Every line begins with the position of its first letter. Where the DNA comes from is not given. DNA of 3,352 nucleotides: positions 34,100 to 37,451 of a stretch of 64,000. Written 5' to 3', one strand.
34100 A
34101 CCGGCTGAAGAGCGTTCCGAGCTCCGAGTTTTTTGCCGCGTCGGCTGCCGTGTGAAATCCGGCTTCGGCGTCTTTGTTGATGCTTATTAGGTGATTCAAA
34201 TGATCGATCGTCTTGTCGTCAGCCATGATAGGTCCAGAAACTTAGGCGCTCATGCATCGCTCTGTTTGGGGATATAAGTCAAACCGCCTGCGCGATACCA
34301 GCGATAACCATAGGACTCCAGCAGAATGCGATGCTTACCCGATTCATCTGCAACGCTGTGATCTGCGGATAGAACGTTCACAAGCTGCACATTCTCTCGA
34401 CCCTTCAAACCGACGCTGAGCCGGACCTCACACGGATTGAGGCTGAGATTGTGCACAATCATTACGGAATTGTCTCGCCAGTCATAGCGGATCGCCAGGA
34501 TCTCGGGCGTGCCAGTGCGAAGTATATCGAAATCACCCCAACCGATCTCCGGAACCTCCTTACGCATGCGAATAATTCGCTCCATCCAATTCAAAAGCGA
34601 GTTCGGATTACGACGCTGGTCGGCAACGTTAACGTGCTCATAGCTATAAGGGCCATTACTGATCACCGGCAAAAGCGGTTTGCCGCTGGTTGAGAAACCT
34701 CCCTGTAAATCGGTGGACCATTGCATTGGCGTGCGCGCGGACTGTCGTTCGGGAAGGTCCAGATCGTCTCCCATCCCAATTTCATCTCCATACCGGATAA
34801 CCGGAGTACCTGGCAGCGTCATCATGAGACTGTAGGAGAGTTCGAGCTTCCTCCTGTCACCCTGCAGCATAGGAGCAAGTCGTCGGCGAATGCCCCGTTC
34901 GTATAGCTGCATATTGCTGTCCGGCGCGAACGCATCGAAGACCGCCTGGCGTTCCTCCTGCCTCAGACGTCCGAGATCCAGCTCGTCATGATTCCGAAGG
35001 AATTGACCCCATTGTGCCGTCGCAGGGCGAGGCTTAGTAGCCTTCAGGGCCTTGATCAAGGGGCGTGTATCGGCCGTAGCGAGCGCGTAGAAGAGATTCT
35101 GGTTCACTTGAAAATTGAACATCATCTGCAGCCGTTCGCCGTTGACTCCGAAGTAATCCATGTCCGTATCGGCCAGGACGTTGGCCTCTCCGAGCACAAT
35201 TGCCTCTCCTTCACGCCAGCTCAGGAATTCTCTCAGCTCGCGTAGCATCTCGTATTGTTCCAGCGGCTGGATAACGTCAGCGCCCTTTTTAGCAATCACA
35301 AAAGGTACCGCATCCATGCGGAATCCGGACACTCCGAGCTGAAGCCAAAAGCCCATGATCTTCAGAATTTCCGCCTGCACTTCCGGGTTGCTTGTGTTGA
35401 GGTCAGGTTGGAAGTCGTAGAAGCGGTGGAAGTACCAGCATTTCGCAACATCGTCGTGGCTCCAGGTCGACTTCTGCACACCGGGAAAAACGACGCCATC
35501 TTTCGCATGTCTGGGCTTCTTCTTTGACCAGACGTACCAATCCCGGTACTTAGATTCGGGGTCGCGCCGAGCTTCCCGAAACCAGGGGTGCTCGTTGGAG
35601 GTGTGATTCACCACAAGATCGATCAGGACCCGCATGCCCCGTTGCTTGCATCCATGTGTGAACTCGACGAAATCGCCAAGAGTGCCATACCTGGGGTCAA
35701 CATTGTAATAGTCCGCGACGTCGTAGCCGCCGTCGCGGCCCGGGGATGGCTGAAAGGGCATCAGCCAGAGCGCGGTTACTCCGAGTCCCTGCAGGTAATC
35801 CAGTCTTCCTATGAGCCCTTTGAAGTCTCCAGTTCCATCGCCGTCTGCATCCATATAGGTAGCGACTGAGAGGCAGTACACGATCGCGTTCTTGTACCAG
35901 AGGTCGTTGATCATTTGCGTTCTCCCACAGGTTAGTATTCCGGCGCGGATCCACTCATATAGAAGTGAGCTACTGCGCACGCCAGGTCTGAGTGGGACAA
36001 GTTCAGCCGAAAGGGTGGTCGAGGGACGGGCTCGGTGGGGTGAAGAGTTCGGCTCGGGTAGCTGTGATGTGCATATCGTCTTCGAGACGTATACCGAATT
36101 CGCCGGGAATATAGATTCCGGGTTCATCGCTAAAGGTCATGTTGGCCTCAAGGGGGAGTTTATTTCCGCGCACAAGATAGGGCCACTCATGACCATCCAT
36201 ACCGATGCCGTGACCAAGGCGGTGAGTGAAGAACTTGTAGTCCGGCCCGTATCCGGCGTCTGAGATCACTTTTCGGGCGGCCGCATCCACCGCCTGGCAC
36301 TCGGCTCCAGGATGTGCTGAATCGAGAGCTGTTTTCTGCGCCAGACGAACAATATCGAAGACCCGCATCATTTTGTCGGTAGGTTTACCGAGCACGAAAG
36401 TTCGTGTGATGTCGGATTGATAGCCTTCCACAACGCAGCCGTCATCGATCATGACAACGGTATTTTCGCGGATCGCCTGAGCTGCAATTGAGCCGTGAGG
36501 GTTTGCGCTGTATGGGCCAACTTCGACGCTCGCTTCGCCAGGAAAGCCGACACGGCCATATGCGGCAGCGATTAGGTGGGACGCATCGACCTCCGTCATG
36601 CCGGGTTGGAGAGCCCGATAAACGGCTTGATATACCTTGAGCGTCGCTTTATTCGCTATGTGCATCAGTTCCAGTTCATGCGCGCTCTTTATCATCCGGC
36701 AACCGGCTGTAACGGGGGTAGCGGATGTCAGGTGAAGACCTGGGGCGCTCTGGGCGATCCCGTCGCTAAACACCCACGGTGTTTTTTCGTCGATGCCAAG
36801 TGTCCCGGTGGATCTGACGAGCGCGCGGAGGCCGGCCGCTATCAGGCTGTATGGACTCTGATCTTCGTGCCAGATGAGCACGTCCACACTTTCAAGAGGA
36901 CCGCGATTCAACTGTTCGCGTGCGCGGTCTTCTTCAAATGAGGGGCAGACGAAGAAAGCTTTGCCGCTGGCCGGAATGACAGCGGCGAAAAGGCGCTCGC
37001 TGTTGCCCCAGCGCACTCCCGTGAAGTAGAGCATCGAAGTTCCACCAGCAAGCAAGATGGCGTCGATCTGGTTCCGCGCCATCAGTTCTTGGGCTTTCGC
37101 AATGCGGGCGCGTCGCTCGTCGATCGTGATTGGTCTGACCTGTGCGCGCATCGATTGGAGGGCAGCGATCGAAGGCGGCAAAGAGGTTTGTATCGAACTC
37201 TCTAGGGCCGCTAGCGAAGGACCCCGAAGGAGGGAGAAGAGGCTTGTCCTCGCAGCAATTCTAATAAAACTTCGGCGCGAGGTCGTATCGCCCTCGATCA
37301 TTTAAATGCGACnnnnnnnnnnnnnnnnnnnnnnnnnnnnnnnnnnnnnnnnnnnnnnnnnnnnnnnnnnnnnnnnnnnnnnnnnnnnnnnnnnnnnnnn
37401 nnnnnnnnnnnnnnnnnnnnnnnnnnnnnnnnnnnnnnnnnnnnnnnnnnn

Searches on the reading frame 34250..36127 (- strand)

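Call 54: search_protein_families(library=pfam, proteins=[window:34250-36127:-], max_evalue=0.00001)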
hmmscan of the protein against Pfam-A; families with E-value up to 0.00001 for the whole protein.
window:34250-36127:- (625 aa): 2 families
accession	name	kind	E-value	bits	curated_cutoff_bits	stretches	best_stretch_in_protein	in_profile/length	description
PF00128.31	Alpha-amylase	-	8.9e-89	299.2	22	1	90-528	6-443/446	Alpha amylase, catalytic domain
PF22157.2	SupH-like_C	-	7.5e-12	46.1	27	1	553-612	2-58/58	Sucrose hydrolase-like, C-terminal domain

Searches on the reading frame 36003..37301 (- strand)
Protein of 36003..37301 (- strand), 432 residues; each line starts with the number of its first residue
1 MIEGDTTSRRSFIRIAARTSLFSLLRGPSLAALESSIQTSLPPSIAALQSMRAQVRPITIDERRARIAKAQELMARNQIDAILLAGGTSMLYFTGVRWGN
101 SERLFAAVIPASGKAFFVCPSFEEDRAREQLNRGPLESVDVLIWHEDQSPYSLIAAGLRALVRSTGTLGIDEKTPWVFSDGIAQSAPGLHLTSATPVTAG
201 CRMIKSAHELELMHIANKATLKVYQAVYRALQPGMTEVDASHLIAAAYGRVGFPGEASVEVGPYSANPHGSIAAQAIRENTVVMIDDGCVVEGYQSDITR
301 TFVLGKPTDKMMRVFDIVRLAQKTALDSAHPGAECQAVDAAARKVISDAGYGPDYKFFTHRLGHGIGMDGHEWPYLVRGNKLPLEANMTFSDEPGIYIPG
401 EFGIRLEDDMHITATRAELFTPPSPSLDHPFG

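Call 54: search_protein_families(library=pfam, proteins=[window:36003-37301:-], max_evalue=0.00001)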
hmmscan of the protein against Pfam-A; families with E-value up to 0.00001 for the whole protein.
window:36003-37301:- (432 aa): 2 families
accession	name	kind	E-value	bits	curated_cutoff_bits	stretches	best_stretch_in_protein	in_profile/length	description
PF00557.29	Peptidase_M24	-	1.7e-53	181.9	23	1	211-414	1-208/208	Metallopeptidase family M24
PF01321.24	Creatinase_N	-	1.6e-20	74.4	22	1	66-204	1-128/128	Creatinase/Prolidase N-terminal domain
